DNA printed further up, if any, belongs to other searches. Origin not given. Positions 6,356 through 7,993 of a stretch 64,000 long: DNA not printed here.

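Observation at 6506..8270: norCB-like gene pair whose oxidase subunit has Met in place of the second helix-X histidine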

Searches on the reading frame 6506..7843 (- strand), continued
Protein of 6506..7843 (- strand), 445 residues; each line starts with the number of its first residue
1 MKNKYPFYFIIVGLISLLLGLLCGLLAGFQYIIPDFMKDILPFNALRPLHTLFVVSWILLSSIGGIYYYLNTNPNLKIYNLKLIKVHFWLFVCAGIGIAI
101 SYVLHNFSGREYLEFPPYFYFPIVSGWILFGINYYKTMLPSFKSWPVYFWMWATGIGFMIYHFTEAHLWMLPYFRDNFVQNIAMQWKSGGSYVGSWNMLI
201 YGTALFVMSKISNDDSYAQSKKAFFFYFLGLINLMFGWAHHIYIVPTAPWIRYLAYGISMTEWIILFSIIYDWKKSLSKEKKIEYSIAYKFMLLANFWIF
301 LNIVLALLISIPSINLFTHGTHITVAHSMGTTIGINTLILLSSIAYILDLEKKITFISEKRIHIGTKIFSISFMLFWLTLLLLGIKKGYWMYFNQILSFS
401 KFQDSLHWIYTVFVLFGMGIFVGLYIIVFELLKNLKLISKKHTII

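Call 49: find_encoding_contigs(protein=P0126, flank=9000, max_places=2)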
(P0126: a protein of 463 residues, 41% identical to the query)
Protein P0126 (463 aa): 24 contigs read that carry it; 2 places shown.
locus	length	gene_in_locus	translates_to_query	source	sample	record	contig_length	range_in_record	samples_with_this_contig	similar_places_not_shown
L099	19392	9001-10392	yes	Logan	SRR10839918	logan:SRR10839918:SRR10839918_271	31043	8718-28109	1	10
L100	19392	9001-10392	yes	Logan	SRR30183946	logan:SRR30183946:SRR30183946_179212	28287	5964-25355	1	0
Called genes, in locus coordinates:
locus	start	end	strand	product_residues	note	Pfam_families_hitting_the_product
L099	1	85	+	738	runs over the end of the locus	PF02225:PA, PF04389:Peptidase_M28, PF04253:TFR_dimer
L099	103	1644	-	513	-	PF00144:Beta-lactamase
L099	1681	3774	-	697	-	PF03571:Peptidase_M49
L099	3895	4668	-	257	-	PF01738:DLH, PF12740:PETase (faint)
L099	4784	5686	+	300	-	PF23023:Anti-Pycsar_Apyc1, PF00753:Lactamase_B, PF12706:Lactamase_B_2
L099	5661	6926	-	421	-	PF05977:MFS_3, PF07690:MFS_1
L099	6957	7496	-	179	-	PF04343:DUF488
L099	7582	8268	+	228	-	PF00106:adh_short, PF01370:Epimerase (weak), PF13460:NAD_binding_10 (weak), PF13561:adh_short_C2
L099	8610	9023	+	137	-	PF00034:Cytochrom_C (weak), PF13442:Cytochrome_CBB3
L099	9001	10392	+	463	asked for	PF00115:COX1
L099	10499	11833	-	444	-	PF08245:Mur_ligase_M, PF02875:Mur_ligase_C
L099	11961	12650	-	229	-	PF04298:Zn_peptidase_2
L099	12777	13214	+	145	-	PF04134:DCC1-like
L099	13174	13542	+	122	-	PF13380:CoA_binding_2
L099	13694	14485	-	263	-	PF04536:TPM_phosphatase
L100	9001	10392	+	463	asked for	PF00115:COX1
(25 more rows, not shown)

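Call 50: find_encoding_contigs(protein=P0125, flank=9000, max_places=2)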
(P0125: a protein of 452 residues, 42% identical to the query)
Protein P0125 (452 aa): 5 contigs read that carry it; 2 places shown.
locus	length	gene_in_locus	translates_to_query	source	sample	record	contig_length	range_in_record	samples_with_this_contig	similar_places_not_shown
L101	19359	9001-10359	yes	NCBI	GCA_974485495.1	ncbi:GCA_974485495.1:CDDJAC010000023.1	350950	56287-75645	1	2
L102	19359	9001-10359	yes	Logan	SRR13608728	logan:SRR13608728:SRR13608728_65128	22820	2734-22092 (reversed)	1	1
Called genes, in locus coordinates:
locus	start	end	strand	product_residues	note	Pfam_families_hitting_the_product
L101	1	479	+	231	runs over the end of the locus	PF05048:NosD, PF13229:Beta_helix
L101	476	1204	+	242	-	PF00005:ABC_tran, PF02463:SMC_N (faint), PF13304:AAA_21 (weak)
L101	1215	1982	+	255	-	PF12679:ABC2_membrane_2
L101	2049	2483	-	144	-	PF02469:Fasciclin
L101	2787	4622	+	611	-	-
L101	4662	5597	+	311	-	PF02445:NadA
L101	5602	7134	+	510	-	PF00890:FAD_binding_2, PF01266:DAO (weak)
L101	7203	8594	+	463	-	PF01212:Beta_elim_lyase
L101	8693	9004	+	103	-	PF13442:Cytochrome_CBB3, PF00034:Cytochrom_C (weak)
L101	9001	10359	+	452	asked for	PF00115:COX1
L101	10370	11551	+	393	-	PF01619:Pro_dh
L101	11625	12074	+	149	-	PF02082:Rrf2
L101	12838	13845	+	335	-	PF03150:CCP_MauG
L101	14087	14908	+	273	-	PF04055:Radical_SAM (weak), PF13186:SPASM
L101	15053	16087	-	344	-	-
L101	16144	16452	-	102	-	PF01883:FeS_assembly_P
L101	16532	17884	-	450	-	PF00115:COX1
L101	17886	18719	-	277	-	PF08984:DUF1858 (weak), PF10006:DUF2249, PF01206:TusA (faint), PF10006:DUF2249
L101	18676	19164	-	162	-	PF01814:Hemerythrin (weak)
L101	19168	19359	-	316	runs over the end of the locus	PF10006:DUF2249, PF04405:ScdA_N, PF01814:Hemerythrin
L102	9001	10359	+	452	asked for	PF00115:COX1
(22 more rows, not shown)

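Call 71: search_protein_families(library=ncbifam, proteins=[L027:9385-11196:+, L051:623-1876:+, L072:497-1771:-, L057:5365-7437:-, L101:16532-17884:-, L037:2668-4011:+, L037:2212-2661:+, L059:15349-15813:+, L009:15601-16044:-], max_evalue=0.001)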
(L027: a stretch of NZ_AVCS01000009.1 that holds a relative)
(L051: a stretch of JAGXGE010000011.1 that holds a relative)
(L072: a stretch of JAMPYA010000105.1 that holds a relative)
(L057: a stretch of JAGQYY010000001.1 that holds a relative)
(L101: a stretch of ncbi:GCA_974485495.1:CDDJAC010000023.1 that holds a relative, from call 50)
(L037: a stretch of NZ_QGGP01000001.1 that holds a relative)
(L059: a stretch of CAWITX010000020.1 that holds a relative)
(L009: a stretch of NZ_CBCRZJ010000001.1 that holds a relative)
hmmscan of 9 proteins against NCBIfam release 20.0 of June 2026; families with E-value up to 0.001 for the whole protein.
L027:9385-11196:+ (603 aa): 1 family
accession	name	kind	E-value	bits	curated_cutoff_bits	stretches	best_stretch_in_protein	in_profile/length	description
NF001645.0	PRK00420.1-2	equivalog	2.3e-05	24.4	162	0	254-308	29-83/106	hypothetical protein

L051:623-1876:+ (417 aa): 3 families
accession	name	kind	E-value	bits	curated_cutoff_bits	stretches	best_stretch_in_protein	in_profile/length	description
TIGR04247.1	NosD_copper_fam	subfamily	1.3e-129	432.1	300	1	36-410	1-377/377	nitrous oxide reductase family maturation protein NosD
TIGR03804.1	para_beta_helix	repeat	2.9e-12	46.1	19.45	1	164-205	1-42/44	parallel beta-helix repeat protein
TIGR03805.1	beta_helix_1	subfamily_domain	3.2e-05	23.1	141.5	1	36-235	1-180/314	parallel beta-helix domain-containing protein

L072:497-1771:- (424 aa): 6 families
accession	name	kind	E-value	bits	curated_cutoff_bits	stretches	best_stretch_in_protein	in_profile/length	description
TIGR03948.1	butyr_acet_CoA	equivalog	3.6e-92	309.5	674.8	1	3-414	9-430/445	butyryl-CoA:acetate CoA-transferase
TIGR03458.1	YgfH_subfam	subfamily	7.5e-38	130.4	658.7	2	198-418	248-459/489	succinate CoA transferase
NF053666.1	BtrAceCoATfers1341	equivalog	2.4e-33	115.8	740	2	195-414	234-455/492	butyryl-CoA:acetate CoA transferase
NF053853.1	ScActCoATferScpC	equivalog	4.7e-26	91.6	500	1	200-421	254-466/493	succinyl-CoA:acetate CoA-transferase ScpC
TIGR02428.1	pcaJ_scoB_fam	subfamily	1.5e-09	37.6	243.55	1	192-393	7-181/207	3-oxoacid CoA-transferase subunit B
NF008154.0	PRK10906.1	equivalog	0.00025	20.4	331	1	175-231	66-121/252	DeoR/GlpR family transcriptional regulator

L057:5365-7437:- (690 aa): 8 families
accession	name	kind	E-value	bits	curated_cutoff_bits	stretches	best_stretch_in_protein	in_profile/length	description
NF045494.1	AcCoALig_Archglob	equivalog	2.5e-107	359.9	1200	2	9-440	220-645/665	acetate--CoA ligase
NF045493.1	HydDutCoALig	equivalog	2.7e-99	333.7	1300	1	6-686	2-697/698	4-hydroxybutyrate--CoA ligase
TIGR02717.1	AcCoA-syn-alpha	equivalog_domain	1.6e-91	307.2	567.15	1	9-438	3-427/447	acetate--CoA ligase alpha subunit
NF045492.1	HydPropCoALig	equivalog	6.7e-73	246.2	1300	2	8-384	249-624/700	3-hydroxypropionate--CoA ligase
TIGR02068.2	cya_phycin_syn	equivalog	4.4e-08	31.6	850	1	487-577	213-298/862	cyanophycin synthetase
NF010623.0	PRK14016.1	subfamily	6.4e-08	31.2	877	1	487-577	214-299/871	cyanophycin synthetase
NF004230.0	PRK05678.1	equivalog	8.2e-06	25.2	336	1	25-271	17-256/291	succinate--CoA ligase subunit alpha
TIGR01019.1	sucCoAalpha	subfamily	0.00037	20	353.2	1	54-270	45-253/286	succinate--CoA ligase subunit alpha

L101:16532-17884:- (450 aa): 1 family
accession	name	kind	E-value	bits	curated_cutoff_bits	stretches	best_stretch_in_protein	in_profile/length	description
NF011053.0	PRK14485.1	subfamily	0.0003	19.1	1080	0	50-105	344-399/716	putative bifunctional cbb3-type cytochrome c oxidase subunit I/II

L037:2668-4011:+ (447 aa): 3 families
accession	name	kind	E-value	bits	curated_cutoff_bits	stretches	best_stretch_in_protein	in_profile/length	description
TIGR00780.1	ccoN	equivalog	2.3e-08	33.4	583.15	1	10-431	13-448/474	cytochrome-c oxidase, cbb3-type subunit I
TIGR02891.1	CtaD_CoxA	equivalog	8.5e-07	28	670.75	1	221-433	267-468/504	cytochrome c oxidase subunit I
NF011053.0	PRK14485.1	subfamily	0.0001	20.7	1080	1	8-432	14-458/716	putative bifunctional cbb3-type cytochrome c oxidase subunit I/II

L037:2212-2661:+ (149 aa): 3 families
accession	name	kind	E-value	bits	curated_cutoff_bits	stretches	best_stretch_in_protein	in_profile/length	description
TIGR02603.1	CxxCH_TIGR02603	domain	1.8e-05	24.8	68.15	1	46-91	3-47/134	putative heme-binding domain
NF050122.1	bc1_QcrC_actin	exception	3.7e-05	23.2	200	1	16-123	11-116/253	cytochrome bc1 complex diheme cytochrome c subunit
NF045773.1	cytochro_C550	exception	0.00092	19.1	125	0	12-117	15-112/118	cytochrome c550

L059:15349-15813:+ (154 aa): 2 families
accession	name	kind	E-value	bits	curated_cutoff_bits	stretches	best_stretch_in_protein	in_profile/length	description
NF008221.0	PRK10992.1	equivalog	0.00031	20.3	254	0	86-130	100-148/220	iron-sulfur cluster repair protein YtfE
TIGR03652.1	FeS_repair_RIC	equivalog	0.00064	19.6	204.7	0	99-138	113-152/216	iron-sulfur cluster repair di-iron protein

L009:15601-16044:- (147 aa): 1 family
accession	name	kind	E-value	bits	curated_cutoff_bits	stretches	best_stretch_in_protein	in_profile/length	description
NF033808.0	copper_CopD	equivalog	4.7e-13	49.4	195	1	3-132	147-279/295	copper homeostasis membrane protein CopD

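Call 82: find_related_loci(query=A5, collection=genome_contigs, flank=9000)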
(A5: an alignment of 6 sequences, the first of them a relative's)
Query A5 (447 aa) in genome_contigs; peptide patterns used: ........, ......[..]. (x = any residue, [..] = any of these).
600 stretches matched a pattern (row limit reached: there are more); 562 encode a relative of the query (tblastn E <= 1e-3); the best 80 are kept; 80 distinct loci.
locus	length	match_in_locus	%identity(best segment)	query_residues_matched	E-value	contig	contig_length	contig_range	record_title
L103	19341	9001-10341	100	1-447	0e+0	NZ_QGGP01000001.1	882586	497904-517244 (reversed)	Xanthomarina spongicola strain DSM 22637 LX78DRAFT_scaffold00001.1, whole genome shotgun sequence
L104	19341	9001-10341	99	1-447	0e+0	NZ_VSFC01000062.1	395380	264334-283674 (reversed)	Formosa maritima strain 1494 scaffold59, whole genome shotgun sequence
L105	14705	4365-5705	98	1-447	0e+0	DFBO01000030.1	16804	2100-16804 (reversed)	MAG TPA_asm: Flavobacteriaceae bacterium UBA3078 UBA3078_contig_9827, whole genome shotgun sequence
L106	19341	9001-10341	98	1-447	0e+0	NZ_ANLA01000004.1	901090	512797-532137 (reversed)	Xanthomarina gelatinilytica strain AK20 contig4, whole genome shotgun sequence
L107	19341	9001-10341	96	1-447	0e+0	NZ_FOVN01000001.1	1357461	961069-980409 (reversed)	Bizionia echini strain DSM 23925, whole genome shotgun sequence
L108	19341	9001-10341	96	1-447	0e+0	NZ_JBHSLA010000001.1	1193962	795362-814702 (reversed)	Bizionia hallyeonensis strain CCUG 62110 spades_K_17_127_1, whole genome shotgun sequence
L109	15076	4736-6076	94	1-447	0e+0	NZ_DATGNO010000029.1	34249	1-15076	MAG: Xanthomarina sp. isolate SMAG_U10345 k141_636599, whole genome shotgun sequence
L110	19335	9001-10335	91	1-445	0e+0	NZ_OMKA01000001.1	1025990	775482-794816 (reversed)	Aquimarina sp. Aq78 isolate Aquimarina sp. strain Aq78 assembly02, whole genome shotgun sequence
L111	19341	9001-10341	94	1-447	0e+0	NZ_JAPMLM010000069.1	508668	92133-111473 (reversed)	Xanthomarina sp. F2636L contig69, whole genome shotgun sequence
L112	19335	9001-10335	91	1-445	0e+0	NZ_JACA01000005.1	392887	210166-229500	Aquimarina macrocephali JAMB N27 contig5_scaffold3, whole genome shotgun sequence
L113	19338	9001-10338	91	1-446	0e+0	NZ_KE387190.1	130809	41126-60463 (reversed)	Aquimarina muelleri DSM 19832 H527DRAFT_scaffold00011.11, whole genome shotgun sequence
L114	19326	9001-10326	91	1-442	0e+0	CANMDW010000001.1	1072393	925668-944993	uncultured Aquimarina sp. isolate 3-722-3Z.fasta genome assembly, contig: FOHHPFJH_1, whole genome shotgun sequence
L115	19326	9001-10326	91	1-442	0e+0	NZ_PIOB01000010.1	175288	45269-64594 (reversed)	Arenibacter hampyeongensis strain JCM 17788 contig10, whole genome shotgun sequence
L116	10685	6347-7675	91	1-443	0e+0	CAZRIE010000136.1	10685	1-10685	MAG TPA_asm: uncultured Flavobacteriaceae bacterium isolate SRP155585_co1_26 genome assembly, contig: NODE_3673_length_1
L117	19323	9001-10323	91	5-445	0e+0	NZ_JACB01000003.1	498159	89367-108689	Aquimarina megaterium XH134 contig3_scaffold2, whole genome shotgun sequence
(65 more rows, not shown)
